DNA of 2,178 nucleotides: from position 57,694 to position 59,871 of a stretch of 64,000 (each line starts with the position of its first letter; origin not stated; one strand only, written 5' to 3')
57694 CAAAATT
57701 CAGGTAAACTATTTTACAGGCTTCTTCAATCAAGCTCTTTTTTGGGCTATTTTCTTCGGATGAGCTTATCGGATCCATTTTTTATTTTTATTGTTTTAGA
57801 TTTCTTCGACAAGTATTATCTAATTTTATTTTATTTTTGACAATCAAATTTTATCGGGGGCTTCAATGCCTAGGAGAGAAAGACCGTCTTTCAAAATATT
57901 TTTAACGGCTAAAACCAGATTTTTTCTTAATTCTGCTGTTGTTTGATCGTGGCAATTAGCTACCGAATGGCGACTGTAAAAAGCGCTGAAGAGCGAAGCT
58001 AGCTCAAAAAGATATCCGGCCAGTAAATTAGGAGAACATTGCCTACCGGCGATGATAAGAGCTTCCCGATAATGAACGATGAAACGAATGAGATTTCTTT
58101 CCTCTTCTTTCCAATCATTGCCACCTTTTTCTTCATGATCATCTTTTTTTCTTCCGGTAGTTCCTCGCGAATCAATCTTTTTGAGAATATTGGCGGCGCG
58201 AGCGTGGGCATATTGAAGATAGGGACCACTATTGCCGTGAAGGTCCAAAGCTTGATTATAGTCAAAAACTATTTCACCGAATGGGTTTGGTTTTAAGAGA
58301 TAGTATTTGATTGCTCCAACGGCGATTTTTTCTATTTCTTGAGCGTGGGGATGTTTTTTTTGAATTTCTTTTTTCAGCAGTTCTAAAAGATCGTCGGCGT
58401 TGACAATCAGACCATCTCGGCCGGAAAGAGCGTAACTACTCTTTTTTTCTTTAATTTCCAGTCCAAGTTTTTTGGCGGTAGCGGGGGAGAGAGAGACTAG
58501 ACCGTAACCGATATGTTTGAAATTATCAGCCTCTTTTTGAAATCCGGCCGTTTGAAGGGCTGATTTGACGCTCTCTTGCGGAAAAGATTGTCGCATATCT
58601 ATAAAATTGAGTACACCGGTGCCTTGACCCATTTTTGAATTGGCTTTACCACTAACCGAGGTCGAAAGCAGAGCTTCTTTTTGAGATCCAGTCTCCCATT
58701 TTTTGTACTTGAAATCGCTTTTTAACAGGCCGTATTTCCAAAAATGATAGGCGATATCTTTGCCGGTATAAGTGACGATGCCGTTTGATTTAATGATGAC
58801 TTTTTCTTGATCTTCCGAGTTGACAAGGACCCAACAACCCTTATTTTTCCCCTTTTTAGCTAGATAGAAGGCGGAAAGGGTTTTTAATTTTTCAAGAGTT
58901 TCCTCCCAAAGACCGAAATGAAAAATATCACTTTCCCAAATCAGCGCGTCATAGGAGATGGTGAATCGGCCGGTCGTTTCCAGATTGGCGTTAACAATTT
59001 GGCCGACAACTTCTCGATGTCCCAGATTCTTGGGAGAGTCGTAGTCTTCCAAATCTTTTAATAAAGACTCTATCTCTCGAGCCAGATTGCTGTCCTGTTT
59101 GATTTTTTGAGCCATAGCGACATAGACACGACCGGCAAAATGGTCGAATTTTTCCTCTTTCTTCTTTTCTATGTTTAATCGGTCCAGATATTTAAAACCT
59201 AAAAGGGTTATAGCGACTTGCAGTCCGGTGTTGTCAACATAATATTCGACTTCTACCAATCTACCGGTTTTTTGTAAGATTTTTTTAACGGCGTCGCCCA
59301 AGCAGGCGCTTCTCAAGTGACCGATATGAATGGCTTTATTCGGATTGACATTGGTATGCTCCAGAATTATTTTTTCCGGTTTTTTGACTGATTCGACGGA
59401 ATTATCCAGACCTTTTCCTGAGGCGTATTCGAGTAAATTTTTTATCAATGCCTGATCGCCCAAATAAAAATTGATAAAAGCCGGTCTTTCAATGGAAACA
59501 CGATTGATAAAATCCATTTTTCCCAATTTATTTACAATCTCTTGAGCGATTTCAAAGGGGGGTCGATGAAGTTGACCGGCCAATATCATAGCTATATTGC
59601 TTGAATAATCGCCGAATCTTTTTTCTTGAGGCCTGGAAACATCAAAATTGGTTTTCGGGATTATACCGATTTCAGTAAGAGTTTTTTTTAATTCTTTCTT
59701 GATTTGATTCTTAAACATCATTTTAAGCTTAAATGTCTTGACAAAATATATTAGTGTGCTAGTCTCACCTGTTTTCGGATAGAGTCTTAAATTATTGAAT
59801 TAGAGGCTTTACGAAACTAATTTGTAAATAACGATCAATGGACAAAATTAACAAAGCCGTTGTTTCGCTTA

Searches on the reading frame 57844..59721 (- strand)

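Call 72: search_protein_families(library=pfam, proteins=[window:57844-59721:-], max_evalue=0.00001)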
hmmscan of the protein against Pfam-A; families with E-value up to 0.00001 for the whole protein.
window:57844-59721:- (625 aa): 3 families
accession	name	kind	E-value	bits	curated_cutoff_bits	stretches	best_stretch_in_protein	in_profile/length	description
PF05746.21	DALR_1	-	8e-25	87.6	22.3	1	502-625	1-117/117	DALR anticodon binding domain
PF03485.21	Arg_tRNA_synt_N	-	1.8e-20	73.8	21.5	1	5-87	1-85/85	Arginyl tRNA synthetase N terminal domain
PF00750.26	tRNA-synt_1d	-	1.8e-16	60.5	23.3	1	112-335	16-231/349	tRNA synthetases class I (R), catalytic domain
